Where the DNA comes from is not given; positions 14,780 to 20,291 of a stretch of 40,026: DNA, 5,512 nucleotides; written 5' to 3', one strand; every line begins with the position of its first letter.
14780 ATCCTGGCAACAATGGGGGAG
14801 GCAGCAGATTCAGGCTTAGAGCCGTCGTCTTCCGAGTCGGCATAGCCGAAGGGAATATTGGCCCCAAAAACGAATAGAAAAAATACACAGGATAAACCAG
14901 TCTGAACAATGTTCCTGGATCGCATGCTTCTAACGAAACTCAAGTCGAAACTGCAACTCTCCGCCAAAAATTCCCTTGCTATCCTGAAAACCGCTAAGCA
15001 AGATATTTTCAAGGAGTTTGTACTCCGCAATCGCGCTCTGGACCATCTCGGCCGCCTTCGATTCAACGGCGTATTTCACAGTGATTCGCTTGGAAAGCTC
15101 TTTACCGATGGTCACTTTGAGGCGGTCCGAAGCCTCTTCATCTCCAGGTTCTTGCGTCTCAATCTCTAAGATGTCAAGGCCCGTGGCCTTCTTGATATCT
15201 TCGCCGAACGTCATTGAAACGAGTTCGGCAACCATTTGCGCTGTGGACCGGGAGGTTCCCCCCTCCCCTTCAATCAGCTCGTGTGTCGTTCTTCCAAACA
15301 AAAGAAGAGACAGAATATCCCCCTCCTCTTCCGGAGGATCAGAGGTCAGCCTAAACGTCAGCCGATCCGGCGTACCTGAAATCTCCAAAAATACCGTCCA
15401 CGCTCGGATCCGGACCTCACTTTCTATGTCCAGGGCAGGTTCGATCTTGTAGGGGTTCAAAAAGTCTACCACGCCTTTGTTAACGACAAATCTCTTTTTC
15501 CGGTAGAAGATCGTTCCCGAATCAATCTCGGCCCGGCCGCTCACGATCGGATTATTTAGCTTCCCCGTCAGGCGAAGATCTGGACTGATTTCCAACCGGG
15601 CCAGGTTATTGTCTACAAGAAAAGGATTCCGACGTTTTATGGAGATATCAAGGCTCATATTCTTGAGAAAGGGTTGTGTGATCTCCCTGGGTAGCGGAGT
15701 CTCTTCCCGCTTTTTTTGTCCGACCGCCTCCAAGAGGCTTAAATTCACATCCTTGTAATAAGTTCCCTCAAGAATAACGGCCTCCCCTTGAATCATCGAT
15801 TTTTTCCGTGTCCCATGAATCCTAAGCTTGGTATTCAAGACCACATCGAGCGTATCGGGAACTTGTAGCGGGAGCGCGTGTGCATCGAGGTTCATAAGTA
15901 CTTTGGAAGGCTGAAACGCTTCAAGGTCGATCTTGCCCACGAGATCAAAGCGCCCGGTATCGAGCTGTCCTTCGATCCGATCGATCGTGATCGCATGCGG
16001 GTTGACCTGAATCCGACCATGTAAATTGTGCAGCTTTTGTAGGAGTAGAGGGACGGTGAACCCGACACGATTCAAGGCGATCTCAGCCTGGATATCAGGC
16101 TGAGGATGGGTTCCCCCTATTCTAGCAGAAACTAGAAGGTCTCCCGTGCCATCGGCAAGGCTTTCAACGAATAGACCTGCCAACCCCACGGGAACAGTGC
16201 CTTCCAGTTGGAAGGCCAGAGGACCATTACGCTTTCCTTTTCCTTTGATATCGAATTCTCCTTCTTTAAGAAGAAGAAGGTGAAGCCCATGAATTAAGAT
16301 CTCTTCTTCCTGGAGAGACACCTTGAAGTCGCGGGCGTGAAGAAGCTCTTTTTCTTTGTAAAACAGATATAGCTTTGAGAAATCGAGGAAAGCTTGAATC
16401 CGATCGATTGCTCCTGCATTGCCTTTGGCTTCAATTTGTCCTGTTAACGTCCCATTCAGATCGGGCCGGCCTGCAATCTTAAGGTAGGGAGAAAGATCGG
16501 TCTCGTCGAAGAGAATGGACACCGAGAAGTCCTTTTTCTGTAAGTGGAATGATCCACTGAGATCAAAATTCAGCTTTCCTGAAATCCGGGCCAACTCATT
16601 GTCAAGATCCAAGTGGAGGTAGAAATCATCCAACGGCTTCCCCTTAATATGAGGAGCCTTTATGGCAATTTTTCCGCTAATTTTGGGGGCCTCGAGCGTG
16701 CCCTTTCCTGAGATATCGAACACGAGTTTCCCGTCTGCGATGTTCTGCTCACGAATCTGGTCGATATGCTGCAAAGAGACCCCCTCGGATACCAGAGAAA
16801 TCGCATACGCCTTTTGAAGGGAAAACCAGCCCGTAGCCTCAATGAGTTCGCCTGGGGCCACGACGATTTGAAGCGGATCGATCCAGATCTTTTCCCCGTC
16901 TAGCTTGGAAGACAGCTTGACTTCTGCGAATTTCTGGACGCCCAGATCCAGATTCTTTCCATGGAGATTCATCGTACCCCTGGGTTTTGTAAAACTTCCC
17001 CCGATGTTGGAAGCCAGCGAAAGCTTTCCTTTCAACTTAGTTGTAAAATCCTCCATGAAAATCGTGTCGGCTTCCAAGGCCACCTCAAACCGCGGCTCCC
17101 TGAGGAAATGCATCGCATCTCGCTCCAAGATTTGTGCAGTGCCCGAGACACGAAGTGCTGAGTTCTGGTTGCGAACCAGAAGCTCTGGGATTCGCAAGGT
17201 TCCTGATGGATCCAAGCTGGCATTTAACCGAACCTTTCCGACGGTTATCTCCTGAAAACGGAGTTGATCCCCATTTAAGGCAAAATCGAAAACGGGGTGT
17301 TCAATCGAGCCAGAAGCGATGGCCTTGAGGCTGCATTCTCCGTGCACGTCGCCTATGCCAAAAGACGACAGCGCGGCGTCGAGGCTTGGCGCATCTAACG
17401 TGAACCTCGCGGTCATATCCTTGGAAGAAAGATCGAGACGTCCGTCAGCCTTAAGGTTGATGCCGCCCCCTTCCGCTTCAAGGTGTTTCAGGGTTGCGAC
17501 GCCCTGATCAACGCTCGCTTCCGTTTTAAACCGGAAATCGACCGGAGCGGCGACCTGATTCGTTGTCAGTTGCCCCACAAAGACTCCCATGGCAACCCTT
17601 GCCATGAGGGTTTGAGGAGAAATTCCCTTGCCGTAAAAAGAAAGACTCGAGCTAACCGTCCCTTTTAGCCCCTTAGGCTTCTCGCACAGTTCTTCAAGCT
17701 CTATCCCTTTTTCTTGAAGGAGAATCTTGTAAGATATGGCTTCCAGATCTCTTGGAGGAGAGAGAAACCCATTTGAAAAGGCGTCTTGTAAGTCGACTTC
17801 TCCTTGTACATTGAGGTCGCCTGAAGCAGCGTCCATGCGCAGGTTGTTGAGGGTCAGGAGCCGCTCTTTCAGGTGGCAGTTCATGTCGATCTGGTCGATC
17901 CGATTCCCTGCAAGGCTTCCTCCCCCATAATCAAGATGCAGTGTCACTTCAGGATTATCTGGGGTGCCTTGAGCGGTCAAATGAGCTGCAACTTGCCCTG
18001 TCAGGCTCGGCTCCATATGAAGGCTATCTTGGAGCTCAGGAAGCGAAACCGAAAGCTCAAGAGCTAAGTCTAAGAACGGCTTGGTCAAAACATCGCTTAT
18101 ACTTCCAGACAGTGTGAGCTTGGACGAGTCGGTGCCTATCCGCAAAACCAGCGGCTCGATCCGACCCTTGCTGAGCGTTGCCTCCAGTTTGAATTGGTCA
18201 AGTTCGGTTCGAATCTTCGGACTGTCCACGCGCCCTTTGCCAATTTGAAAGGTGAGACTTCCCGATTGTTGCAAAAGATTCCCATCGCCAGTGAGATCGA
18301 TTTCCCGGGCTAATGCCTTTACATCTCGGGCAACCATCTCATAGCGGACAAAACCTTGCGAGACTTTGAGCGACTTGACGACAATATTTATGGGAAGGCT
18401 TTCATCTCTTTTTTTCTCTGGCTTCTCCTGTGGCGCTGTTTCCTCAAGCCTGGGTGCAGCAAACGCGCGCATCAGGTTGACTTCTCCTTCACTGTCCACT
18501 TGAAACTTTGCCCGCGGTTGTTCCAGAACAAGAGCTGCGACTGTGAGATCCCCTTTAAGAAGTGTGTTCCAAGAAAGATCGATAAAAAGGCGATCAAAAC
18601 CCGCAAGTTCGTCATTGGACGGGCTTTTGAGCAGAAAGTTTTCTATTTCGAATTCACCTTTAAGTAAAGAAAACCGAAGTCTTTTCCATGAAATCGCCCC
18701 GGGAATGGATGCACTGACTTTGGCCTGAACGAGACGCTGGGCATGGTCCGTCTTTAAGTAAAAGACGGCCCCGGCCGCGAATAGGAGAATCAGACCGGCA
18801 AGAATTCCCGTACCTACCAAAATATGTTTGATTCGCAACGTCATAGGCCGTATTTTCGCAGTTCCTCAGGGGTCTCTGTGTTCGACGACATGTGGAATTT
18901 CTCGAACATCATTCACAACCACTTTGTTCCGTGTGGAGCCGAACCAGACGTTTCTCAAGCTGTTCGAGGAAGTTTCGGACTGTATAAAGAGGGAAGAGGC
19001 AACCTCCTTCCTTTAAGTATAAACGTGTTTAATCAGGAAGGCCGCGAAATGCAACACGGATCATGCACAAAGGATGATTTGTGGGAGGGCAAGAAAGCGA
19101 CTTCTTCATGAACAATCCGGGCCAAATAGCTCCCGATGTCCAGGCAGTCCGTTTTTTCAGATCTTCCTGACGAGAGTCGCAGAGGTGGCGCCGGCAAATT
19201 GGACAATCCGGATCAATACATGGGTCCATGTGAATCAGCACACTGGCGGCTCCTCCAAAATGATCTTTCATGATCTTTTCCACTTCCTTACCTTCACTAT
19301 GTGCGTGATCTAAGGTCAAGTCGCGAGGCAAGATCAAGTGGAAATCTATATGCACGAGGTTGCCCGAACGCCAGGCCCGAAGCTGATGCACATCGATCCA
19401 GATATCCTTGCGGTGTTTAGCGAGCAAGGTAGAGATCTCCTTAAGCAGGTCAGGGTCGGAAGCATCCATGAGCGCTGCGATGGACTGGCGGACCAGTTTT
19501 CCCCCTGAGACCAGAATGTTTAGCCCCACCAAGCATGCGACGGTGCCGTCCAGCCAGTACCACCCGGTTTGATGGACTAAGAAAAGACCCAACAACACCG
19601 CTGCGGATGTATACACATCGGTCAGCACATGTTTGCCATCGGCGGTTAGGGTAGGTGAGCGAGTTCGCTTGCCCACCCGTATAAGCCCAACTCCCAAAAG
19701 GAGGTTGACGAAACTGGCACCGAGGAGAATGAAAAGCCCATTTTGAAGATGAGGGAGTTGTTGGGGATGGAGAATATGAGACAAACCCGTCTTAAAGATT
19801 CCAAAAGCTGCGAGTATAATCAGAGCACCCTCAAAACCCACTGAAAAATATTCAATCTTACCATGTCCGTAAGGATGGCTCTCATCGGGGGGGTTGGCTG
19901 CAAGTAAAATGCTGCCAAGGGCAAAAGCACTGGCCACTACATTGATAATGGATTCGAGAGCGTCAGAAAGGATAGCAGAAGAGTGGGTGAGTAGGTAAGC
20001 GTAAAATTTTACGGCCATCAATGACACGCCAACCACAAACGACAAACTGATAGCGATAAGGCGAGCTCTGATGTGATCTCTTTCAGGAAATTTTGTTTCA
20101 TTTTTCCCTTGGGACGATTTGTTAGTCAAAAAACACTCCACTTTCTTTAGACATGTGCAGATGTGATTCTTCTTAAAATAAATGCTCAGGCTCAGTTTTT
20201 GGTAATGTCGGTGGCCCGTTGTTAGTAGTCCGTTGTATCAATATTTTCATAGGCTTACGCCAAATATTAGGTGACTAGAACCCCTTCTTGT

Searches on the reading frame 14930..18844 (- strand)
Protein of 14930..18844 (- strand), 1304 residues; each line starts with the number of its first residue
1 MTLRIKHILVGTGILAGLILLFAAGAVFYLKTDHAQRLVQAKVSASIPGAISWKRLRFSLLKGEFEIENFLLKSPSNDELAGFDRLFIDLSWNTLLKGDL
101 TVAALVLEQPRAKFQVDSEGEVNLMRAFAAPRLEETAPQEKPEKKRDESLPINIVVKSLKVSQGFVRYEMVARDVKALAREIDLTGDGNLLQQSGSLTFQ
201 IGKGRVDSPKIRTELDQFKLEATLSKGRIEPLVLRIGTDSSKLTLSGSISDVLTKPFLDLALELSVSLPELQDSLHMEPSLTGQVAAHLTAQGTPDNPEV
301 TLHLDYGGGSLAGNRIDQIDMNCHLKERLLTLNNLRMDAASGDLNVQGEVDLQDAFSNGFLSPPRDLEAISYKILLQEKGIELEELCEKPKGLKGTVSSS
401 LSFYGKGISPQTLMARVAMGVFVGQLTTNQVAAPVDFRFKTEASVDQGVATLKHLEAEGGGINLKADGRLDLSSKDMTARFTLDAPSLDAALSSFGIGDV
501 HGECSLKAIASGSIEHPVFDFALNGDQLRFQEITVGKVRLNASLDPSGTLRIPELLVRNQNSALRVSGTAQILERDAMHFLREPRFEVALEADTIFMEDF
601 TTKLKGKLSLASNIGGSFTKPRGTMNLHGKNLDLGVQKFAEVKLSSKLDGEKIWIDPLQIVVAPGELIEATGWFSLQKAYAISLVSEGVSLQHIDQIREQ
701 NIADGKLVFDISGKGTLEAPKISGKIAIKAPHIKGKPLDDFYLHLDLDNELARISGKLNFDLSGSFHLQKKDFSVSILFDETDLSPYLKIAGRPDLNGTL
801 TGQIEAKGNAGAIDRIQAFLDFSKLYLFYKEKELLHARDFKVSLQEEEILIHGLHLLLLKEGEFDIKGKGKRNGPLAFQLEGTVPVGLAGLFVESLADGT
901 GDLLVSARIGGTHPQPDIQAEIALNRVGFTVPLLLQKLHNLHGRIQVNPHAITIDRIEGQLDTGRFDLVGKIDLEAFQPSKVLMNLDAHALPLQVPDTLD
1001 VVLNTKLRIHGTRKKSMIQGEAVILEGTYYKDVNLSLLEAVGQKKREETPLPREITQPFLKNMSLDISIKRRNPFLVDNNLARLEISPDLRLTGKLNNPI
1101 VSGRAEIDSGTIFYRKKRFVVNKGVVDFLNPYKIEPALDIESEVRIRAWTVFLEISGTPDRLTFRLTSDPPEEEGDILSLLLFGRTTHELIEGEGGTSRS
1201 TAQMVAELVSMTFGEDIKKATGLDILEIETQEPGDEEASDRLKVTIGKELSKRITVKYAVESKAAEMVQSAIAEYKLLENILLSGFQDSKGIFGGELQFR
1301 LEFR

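Call 33: search_protein_families(library=pfam, proteins=[window:14930-18844:-], max_evalue=0.0001)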
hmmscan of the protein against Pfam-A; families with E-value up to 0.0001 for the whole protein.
window:14930-18844:- (1304 aa): 4 families
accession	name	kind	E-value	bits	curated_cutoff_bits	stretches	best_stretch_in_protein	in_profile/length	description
PF04357.19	TamB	-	3.3e-42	145.5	22.4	1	957-1303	3-381/381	TamB, inner membrane protein subunit of TAM complex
PF05359.17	DUF748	-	7.5e-18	64.4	50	1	5-557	14-439/1037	Domain of Unknown Function (DUF748)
PF13116.12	YhdP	-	1.6e-13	50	46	0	51-233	57-251/1224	YhdP protein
PF05170.20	AsmA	-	3.8e-11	42.9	29.8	1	11-169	8-172/607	AsmA family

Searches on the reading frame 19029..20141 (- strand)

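Call 7: search_protein_families(library=pfam, proteins=[window:19029-20141:-], max_evalue=0.01)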
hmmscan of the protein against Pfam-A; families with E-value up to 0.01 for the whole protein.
window:19029-20141:- (370 aa): 2 families
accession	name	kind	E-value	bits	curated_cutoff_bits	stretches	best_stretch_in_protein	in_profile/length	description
PF01545.26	Cation_efflux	-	2.8e-45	155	26.6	1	33-225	3-198/198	Cation efflux family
PF16916.11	ZT_dimer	-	3e-16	59.6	26.7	1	230-308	3-78/78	Dimerisation domain of Zinc Transporter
